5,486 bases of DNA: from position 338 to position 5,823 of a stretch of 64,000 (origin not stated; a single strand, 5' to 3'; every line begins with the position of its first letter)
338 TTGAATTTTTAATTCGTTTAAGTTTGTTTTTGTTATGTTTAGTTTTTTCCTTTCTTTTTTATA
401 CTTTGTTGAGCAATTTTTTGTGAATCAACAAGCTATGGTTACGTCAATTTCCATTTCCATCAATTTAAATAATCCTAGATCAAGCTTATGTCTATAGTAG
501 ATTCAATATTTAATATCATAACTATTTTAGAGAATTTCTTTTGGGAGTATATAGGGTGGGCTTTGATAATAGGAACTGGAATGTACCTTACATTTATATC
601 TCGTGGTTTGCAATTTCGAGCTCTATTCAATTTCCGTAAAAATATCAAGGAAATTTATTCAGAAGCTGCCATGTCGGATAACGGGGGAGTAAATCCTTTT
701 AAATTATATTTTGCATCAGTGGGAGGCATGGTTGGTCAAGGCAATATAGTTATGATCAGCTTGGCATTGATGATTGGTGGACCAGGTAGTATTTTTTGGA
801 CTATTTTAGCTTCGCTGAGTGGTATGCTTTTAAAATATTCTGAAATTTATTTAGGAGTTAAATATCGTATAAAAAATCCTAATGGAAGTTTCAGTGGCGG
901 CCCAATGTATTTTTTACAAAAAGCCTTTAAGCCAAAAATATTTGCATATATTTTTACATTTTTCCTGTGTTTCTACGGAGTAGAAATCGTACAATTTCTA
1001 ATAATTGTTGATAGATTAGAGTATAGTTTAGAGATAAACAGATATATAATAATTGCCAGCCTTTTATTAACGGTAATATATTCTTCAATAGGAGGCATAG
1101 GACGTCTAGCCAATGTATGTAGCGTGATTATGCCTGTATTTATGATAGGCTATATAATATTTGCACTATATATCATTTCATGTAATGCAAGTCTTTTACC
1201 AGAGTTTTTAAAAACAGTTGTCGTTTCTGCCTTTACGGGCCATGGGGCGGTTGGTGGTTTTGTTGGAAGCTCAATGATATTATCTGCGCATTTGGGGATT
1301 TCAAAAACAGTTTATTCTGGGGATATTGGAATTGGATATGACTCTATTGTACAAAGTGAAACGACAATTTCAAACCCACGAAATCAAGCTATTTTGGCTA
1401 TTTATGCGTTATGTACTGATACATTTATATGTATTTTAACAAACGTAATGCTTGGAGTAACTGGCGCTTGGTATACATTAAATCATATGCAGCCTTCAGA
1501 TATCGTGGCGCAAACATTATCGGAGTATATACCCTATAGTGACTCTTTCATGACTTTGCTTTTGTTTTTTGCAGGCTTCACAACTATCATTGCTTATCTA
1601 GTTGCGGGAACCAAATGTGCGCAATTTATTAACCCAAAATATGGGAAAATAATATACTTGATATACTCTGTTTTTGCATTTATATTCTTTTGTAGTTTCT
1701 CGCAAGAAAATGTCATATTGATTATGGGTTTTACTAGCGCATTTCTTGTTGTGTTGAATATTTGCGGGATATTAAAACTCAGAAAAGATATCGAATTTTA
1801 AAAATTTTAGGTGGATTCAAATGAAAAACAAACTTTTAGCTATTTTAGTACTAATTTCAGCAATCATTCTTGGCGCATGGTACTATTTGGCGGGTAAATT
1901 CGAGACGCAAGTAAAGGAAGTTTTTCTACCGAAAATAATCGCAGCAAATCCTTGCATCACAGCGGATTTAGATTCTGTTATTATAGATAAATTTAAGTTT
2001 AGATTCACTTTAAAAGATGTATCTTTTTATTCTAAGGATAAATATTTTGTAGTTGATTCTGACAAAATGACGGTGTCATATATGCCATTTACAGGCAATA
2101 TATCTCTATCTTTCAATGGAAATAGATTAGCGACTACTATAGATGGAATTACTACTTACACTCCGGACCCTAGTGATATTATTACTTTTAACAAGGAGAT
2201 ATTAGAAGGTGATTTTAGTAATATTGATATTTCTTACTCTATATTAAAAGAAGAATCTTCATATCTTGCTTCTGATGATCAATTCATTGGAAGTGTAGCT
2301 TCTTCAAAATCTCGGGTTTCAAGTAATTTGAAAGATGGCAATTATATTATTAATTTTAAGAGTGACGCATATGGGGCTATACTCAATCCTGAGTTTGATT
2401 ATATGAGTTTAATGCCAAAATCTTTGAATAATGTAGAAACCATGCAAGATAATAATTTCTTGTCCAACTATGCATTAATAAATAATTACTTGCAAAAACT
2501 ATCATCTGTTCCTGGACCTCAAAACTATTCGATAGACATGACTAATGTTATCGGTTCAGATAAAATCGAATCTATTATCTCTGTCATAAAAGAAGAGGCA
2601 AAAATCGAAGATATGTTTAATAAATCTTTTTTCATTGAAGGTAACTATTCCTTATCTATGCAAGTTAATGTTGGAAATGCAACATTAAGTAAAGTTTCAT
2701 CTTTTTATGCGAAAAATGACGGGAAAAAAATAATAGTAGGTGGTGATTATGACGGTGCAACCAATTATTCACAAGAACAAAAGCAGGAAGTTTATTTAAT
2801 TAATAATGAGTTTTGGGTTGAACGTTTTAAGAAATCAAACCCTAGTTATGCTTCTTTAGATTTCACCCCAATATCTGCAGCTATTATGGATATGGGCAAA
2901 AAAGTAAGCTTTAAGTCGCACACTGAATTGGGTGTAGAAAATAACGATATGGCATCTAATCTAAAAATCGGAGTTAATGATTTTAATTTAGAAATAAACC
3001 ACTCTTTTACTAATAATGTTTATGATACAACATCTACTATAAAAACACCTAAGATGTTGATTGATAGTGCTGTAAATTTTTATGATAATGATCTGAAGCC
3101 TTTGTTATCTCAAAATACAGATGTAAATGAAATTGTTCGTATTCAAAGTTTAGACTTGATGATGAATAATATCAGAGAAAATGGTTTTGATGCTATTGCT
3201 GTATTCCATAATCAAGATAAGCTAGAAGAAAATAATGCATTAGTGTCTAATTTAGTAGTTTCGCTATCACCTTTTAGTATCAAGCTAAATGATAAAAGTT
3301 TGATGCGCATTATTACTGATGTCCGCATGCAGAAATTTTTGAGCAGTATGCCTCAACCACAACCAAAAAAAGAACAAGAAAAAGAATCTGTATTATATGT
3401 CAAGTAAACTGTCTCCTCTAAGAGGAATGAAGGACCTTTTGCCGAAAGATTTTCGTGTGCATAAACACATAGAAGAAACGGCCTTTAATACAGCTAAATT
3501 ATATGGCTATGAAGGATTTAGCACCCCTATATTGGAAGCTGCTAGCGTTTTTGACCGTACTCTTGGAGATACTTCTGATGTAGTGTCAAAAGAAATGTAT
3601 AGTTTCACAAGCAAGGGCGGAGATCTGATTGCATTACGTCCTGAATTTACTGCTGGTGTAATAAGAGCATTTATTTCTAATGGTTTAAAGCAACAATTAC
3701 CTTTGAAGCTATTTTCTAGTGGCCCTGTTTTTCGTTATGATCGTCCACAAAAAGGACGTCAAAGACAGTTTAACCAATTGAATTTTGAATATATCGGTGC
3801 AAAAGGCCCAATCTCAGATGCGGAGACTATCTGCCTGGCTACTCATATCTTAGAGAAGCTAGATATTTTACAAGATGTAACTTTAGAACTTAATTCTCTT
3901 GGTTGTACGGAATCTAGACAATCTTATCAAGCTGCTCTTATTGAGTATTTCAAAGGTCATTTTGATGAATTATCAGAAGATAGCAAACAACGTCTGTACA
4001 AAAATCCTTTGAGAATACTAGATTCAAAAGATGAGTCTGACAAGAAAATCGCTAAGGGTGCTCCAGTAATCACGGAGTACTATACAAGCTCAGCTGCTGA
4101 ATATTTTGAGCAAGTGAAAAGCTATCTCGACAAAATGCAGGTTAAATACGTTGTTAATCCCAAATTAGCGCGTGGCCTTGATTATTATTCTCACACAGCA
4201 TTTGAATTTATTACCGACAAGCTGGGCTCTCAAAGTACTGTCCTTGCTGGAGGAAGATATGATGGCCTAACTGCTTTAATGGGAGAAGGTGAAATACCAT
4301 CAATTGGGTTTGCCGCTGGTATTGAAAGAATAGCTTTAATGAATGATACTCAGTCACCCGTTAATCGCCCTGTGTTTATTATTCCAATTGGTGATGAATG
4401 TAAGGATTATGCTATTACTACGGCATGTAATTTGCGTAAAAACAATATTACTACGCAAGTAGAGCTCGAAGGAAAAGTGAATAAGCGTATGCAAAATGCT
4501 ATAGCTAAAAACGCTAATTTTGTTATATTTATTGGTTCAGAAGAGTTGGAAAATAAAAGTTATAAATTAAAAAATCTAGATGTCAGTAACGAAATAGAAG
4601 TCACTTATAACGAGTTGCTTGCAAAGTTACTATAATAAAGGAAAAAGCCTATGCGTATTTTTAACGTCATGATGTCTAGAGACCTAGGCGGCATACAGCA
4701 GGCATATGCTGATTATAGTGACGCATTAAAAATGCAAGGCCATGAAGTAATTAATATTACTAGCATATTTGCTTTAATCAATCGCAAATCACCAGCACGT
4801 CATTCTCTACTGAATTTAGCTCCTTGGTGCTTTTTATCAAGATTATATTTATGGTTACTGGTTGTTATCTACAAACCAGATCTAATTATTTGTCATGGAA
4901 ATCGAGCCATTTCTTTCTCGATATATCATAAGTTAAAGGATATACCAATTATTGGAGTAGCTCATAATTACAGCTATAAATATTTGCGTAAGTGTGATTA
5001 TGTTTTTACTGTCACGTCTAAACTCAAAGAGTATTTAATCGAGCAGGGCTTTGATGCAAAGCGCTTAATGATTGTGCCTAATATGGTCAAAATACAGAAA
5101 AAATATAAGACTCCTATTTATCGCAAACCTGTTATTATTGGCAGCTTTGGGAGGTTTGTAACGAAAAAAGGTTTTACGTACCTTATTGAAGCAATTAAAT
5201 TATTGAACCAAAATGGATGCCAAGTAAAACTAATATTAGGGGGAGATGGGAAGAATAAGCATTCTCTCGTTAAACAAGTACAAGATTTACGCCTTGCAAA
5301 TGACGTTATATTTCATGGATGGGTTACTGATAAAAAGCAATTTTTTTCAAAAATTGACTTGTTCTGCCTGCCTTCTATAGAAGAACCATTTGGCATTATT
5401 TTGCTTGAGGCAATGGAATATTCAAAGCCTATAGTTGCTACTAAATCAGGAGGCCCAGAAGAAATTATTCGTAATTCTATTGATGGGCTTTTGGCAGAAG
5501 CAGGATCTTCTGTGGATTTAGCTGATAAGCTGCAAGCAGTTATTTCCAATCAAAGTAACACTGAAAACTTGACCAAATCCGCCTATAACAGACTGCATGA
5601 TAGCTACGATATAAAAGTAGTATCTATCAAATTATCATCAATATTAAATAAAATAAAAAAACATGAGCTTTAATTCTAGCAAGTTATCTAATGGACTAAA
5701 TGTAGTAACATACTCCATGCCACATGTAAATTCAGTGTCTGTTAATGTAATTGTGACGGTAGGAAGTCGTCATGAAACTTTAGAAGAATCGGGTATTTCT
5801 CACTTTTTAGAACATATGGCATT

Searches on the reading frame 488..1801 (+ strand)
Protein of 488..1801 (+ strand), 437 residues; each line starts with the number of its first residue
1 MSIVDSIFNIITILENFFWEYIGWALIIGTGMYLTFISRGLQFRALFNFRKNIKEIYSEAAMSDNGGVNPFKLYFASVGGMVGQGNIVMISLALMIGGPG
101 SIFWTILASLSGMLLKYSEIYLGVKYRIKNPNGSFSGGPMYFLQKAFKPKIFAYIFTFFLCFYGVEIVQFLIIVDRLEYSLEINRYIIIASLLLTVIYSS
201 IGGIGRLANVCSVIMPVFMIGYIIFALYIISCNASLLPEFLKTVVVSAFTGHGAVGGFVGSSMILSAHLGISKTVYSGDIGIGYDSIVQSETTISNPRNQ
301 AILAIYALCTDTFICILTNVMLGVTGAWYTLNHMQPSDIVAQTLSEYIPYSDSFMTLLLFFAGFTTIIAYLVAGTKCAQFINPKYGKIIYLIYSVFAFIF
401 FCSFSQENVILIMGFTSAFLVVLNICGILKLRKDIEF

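Call 56: search_protein_families(library=ncbifam, proteins=[window:488-1801:+], max_evalue=0.00001)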
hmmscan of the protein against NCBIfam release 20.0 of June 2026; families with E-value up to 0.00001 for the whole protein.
window:488-1801:+ (437 aa): 1 family
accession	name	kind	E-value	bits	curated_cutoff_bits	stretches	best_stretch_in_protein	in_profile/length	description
TIGR00835.1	agcS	subfamily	2.3e-91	306.8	272.65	1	20-435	2-417/424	amino acid carrier protein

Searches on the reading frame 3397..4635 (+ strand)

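Call 56: search_protein_families(library=ncbifam, proteins=[window:3397-4635:+], max_evalue=0.00001)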
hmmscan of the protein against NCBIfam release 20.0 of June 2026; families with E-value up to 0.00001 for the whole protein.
window:3397-4635:+ (412 aa): 23 families
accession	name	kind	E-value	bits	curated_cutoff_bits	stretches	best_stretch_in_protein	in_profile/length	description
TIGR00442.1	hisS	equivalog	1.9e-136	455.3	286.75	1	7-402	2-404/406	histidine--tRNA ligase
TIGR00443.1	hisZ_biosyn_reg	equivalog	6.2e-48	163.5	271.65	1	12-314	1-310/314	ATP phosphoribosyltransferase regulatory subunit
NF009085.0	PRK12420.1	equivalog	1.8e-45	156.1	540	2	227-407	236-422/426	histidine--tRNA ligase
NF008941.0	PRK12292.2-4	equivalog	5e-35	121.2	447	1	10-385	12-391/393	ATP phosphoribosyltransferase regulatory subunit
NF008940.0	PRK12292.2-3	equivalog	2.8e-34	118.6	450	1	6-372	4-379/404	ATP phosphoribosyltransferase regulatory subunit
NF008942.0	PRK12292.2-5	equivalog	7.7e-28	97.3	643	2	9-165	13-166/434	ATP phosphoribosyltransferase regulatory subunit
NF008953.0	PRK12295.1-6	equivalog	6.5e-27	94.5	384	2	19-157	9-141/384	ATP phosphoribosyltransferase regulatory subunit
NF008936.0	PRK12292.1-3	equivalog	4.7e-25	88.2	492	2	9-165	9-161/406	ATP phosphoribosyltransferase regulatory subunit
NF008945.0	PRK12292.3-3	equivalog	2e-23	83.1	409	1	10-168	5-155/368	ATP phosphoribosyltransferase regulatory subunit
NF008939.0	PRK12292.2-1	equivalog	2.7e-21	75.7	335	1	5-374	3-383/391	ATP phosphoribosyltransferase regulatory subunit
NF008943.0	PRK12292.3-1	equivalog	5.5e-20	71.8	690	1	9-157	28-169/403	ATP phosphoribosyltransferase regulatory subunit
NF008938.0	PRK12292.1-6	equivalog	9.8e-16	57.6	833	1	10-166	11-161/420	ATP phosphoribosyltransferase regulatory subunit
NF008950.0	PRK12295.1-3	equivalog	1.3e-14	54.4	492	1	250-318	313-380/387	ATP phosphoribosyltransferase regulatory subunit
NF008952.0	PRK12295.1-5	equivalog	8.4e-14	51.5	360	0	78-165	60-148/363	ATP phosphoribosyltransferase regulatory subunit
NF008951.0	PRK12295.1-4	equivalog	8.5e-13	47.9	364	1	246-316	303-370/374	ATP phosphoribosyltransferase regulatory subunit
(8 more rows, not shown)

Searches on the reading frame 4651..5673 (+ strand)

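Call 56: search_protein_families(library=ncbifam, proteins=[window:4651-5673:+], max_evalue=0.00001)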
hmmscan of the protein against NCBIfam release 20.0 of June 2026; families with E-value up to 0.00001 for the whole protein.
window:4651-5673:+ (340 aa): 40 families (the best 25 are shown)
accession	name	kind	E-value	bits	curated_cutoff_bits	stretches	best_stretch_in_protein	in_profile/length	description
NF041876.1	EPS_EpsE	equivalog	3.6e-29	102.2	400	1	113-322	160-383/389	exopolysaccharide biosynthesis GT4 family glycosyltransferase EpsE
TIGR03999.1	thiol_BshA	equivalog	1.8e-24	86.4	273.7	1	97-324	124-362/375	N-acetyl-alpha-D-glucosaminyl L-malate synthase BshA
TIGR04063.1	stp3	hypoth_equivalog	6.3e-24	84.6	442.05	1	111-314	154-374/397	TIGR04063 family PEP-CTERM/XrtA system glycosyltransferase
TIGR03088.1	stp2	hypoth_equivalog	1.4e-23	83.6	409.05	1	126-325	161-363/374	TIGR03088 family PEP-CTERM/XrtA system glycosyltransferase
NF007396.0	PRK09922.1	equivalog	2.4e-23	82.6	385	1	104-309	123-337/361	lipopolysaccharide 1,6-galactosyltransferase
TIGR04157.1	glyco_rSAM_CFB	subfamily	1.7e-19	70.1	400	1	124-331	192-405/406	TIGR04157 family glycosyltransferase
NF050056.1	ProtGlycPglH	equivalog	6.5e-19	68.2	600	1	118-335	141-353/354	GalNAc-alpha-(1->4)-GalNAc-alpha-(1->3)-diNAcBac-PP-undecaprenol alpha-1,4-N-acetyl-D-galactosaminyltransferase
NF047684.1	TeichurnBiosyTuaC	equivalog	8.9e-19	67.7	550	1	147-333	208-387/391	teichuronic acid biosynthesis protein TuaC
NF047880.1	glyco_SdgA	exception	4.8e-18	65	800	1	161-333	317-488/488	serine-aspartate repeat adhesin O-glycosyltransferase SdgA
TIGR02149.1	glgA_Coryne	subfamily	7.1e-18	64.9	302.4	1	132-334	176-389/391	glycogen synthase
NF050063.1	ProtGlycPglJ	equivalog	6.2e-17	61.8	500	1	115-325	145-356/363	N-acetylgalactosamine-N,N'-diacetylbacillosaminyl-diphospho-undecaprenol 4-alpha-N-acetylgalactosaminyltransferase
NF046085.1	XrtY_assoc_Gly1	equivalog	1.3e-16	60.4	400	1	107-335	154-384/387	XrtY-associated glycosyltransferase XYAG1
NF038298.1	EPS_HpsO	equivalog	1.3e-16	60.3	575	1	151-325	192-377/388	hormogonium polysaccharide biosynthesis glycosyltransferase HpsO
NF038295.1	EPS_HpsP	equivalog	4.6e-16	58.8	550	1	143-331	192-383/388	hormogonium polysaccharide biosynthesis glycosyltransferase HpsP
NF012028.0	PRK15484.1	subfamily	2e-13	50.2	618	1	130-330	154-373/380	lipopolysaccharide N-acetylglucosaminyltransferase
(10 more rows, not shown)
